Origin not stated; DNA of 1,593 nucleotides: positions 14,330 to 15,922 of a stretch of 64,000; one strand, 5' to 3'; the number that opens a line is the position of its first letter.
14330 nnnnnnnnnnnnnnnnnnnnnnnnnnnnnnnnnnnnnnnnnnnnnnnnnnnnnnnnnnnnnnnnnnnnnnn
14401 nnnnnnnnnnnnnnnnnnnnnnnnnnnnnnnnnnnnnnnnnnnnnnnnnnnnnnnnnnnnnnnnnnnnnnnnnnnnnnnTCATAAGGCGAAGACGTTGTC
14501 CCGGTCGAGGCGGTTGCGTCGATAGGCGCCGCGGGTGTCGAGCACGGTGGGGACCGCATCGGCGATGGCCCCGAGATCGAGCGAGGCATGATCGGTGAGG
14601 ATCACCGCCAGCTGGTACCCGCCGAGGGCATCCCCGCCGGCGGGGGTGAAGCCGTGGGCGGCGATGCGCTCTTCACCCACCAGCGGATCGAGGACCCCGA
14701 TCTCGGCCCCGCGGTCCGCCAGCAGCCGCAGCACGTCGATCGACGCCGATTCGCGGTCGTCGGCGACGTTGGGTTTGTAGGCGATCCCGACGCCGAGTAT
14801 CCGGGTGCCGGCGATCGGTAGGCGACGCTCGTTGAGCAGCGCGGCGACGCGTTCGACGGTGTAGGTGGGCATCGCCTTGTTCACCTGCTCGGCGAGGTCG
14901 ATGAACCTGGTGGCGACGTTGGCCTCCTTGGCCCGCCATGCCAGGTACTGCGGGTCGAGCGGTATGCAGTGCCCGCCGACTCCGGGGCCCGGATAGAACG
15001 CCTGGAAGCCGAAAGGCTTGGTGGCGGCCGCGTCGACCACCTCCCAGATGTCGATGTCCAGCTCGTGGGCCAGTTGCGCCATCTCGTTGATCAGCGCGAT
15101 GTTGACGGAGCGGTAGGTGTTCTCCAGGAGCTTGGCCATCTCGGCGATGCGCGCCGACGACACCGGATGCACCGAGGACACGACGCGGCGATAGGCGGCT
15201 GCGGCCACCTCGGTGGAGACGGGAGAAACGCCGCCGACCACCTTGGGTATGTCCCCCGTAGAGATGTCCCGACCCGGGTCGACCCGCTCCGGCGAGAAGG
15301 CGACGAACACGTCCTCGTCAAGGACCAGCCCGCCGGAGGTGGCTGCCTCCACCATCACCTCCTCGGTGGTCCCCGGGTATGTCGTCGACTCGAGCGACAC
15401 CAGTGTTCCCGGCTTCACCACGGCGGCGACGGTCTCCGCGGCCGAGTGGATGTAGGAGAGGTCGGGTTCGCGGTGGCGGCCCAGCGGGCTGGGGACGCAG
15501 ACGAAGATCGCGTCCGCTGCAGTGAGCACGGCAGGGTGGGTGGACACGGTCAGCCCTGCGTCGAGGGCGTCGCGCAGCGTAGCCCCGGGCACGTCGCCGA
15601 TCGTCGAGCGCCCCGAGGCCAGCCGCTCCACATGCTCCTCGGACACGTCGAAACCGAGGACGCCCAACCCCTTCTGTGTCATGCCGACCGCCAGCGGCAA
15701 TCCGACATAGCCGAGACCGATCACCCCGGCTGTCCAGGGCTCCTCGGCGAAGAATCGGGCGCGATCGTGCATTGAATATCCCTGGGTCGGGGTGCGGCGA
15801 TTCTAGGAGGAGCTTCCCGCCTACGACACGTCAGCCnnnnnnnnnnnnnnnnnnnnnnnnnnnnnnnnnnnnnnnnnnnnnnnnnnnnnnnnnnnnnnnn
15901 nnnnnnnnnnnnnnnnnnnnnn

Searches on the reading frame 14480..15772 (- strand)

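Call 24: search_protein_families(library=pfam, proteins=[window:14480-15772:-], max_evalue=0.001)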
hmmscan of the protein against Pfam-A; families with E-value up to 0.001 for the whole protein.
window:14480-15772:- (430 aa): 4 families
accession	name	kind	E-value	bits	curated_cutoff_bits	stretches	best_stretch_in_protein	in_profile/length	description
PF03721.20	UDPG_MGDP_dh_N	-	2e-33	116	27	1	16-189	4-182/187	UDP-glucose/GDP-mannose dehydrogenase family, NAD binding domain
PF00984.24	UDPG_MGDP_dh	-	9.1e-33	112.7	25.4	1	209-299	2-93/94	UDP-glucose/GDP-mannose dehydrogenase family, central domain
PF03720.21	UDPG_MGDP_dh_C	-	7.7e-15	55.6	30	1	328-418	3-102/103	UDP-glucose/GDP-mannose dehydrogenase family, UDP binding domain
PF03446.21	NAD_binding_2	-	5.3e-09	36.7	21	1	16-152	3-116/161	NAD binding domain of 6-phosphogluconate dehydrogenase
